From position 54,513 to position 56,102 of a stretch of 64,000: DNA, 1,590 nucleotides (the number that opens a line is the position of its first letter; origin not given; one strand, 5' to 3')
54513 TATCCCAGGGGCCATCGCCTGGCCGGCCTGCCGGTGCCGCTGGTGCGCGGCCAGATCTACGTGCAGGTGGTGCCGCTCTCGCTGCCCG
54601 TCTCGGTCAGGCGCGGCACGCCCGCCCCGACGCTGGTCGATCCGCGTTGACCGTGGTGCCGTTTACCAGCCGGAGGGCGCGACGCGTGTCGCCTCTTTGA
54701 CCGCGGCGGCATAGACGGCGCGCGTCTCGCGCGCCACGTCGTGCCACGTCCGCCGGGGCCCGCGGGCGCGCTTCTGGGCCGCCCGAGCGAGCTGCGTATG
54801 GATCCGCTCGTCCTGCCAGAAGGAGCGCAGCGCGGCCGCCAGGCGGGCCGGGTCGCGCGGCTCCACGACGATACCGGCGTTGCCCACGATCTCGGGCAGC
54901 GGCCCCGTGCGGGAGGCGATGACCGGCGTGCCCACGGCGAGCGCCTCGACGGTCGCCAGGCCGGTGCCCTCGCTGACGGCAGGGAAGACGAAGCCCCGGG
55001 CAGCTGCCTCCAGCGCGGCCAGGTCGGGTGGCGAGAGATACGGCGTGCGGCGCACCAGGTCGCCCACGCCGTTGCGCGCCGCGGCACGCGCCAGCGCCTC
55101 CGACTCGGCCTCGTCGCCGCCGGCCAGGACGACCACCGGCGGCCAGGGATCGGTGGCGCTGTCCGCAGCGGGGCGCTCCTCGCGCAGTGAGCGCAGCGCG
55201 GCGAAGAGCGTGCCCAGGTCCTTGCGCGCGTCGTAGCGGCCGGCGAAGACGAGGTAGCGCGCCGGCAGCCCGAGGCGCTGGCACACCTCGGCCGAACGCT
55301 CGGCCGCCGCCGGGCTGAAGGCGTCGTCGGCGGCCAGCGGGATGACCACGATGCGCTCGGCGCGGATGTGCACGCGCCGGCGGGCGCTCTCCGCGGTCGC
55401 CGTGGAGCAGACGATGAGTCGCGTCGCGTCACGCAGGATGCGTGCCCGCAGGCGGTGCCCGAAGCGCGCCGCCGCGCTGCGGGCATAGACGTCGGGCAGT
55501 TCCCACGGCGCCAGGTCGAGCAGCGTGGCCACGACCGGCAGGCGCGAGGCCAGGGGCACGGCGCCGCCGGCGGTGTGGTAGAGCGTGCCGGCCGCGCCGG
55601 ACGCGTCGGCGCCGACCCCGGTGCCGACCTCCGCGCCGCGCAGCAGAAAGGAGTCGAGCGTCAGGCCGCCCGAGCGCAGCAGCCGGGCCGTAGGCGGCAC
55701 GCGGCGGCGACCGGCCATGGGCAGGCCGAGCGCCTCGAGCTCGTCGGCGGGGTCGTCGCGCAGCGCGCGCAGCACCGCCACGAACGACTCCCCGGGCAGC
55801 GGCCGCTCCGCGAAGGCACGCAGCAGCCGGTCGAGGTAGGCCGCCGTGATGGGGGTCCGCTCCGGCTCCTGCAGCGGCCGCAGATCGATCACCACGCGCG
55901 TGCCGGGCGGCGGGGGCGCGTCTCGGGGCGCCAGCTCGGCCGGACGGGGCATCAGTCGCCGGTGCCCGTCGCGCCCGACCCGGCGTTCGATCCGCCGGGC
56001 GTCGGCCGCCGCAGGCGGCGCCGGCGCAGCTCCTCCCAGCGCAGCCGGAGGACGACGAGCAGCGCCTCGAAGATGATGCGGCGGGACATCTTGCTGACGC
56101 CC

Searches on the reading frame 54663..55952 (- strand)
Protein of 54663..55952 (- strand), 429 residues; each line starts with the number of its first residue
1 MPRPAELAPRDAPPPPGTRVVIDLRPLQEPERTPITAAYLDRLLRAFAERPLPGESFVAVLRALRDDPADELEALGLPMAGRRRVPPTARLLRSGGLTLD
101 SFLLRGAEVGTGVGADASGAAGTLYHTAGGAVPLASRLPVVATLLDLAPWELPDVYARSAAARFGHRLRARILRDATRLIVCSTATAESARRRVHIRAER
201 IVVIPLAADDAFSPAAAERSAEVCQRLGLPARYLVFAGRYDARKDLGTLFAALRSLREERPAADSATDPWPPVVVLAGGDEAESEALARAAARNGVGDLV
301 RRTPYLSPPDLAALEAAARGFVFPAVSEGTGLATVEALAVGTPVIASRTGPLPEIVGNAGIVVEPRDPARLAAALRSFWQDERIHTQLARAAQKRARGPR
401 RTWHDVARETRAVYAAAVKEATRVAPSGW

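Call 9: search_protein_families(library=pfam, proteins=[window:54663-55952:-], max_evalue=0.00001)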
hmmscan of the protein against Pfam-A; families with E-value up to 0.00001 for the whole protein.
window:54663-55952:- (429 aa): 5 families
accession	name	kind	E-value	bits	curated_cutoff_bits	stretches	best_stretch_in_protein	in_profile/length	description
PF13692.12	Glyco_trans_1_4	-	3.3e-23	83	27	1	232-381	2-142/142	Glycosyl transferases group 1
PF00534.26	Glycos_transf_1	-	5.4e-23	81.8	26.4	1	232-395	16-172/172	Glycosyl transferases group 1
PF20706.3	GT4-conflict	-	1.1e-07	31.6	26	1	135-408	107-383/385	Family 4 Glycosyltransferase in conflict systems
PF13439.12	Glyco_transf_4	-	2.2e-07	31.5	28.5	1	133-210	92-168/170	Glycosyltransferase Family 4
PF13579.12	Glyco_trans_4_4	-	1.1e-06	29.5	29.7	1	38-206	5-157/158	Glycosyl transferase 4-like domain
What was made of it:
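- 54663..56830 (-): GT4 (54663-55952) and GT2 (55952-56830) pair. They are conserved neighbours of the locus in most relatives and possibly part of the same envelope system. Pfam (call 9).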

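Call 35: search_protein_families(library=ncbifam, proteins=[window:54663-55952:-], max_evalue=0.00001)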
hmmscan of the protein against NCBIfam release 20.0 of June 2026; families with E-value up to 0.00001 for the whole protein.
window:54663-55952:- (429 aa): 13 families
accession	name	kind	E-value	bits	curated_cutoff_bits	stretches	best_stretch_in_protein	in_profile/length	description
TIGR03449.1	mycothiol_MshA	equivalog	1.7e-25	89.8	462.5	1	170-419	159-405/406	D-inositol-3-phosphate glycosyltransferase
TIGR04047.1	MSMEG_0565_glyc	hypoth_equivalog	1.3e-22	80.5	259.85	1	168-415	131-372/373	MSMEG_0565 family glycosyltransferase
TIGR02149.1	glgA_Coryne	subfamily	7.4e-21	74.7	302.4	1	173-415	142-388/391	glycogen synthase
TIGR03088.1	stp2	hypoth_equivalog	2e-18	66.6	409.05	1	178-414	139-370/374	TIGR03088 family PEP-CTERM/XrtA system glycosyltransferase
NF053787.1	GlcN_PG_synth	equivalog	3.7e-17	62.2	480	1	306-415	250-357/361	N-acetylglucosaminyl phosphatidylglycerol synthase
NF041876.1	EPS_EpsE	equivalog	7.9e-16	58.3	400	1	180-396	166-376/389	exopolysaccharide biosynthesis GT4 family glycosyltransferase EpsE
TIGR04063.1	stp3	hypoth_equivalog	2.4e-12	46.4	442.05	1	159-417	141-395/397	TIGR04063 family PEP-CTERM/XrtA system glycosyltransferase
TIGR03999.1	thiol_BshA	equivalog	6.3e-09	35.2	273.7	1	309-397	264-354/375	N-acetyl-alpha-D-glucosaminyl L-malate synthase BshA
NF038298.1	EPS_HpsO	equivalog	9.4e-09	34.5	575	1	330-412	301-382/388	hormogonium polysaccharide biosynthesis glycosyltransferase HpsO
NF047684.1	TeichurnBiosyTuaC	equivalog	9.5e-09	34.6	550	1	170-390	159-363/391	teichuronic acid biosynthesis protein TuaC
NF038295.1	EPS_HpsP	equivalog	8e-08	31.7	550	1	174-415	153-385/388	hormogonium polysaccharide biosynthesis glycosyltransferase HpsP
TIGR02095.1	glgA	subfamily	6.9e-07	28.3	328.45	1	220-416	279-476/477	glycogen/starch synthase, ADP-glucose type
TIGR02472.1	sucr_P_syn_N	equivalog_domain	1.1e-06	27.8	576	1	309-397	331-422/439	sucrose-phosphate synthase, putative, glycosyltransferase domain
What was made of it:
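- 54663..56830 (-): NCBIfam gives weak matches to polyprenyl-phospho-sugar synthases for the GT2 (call 35).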
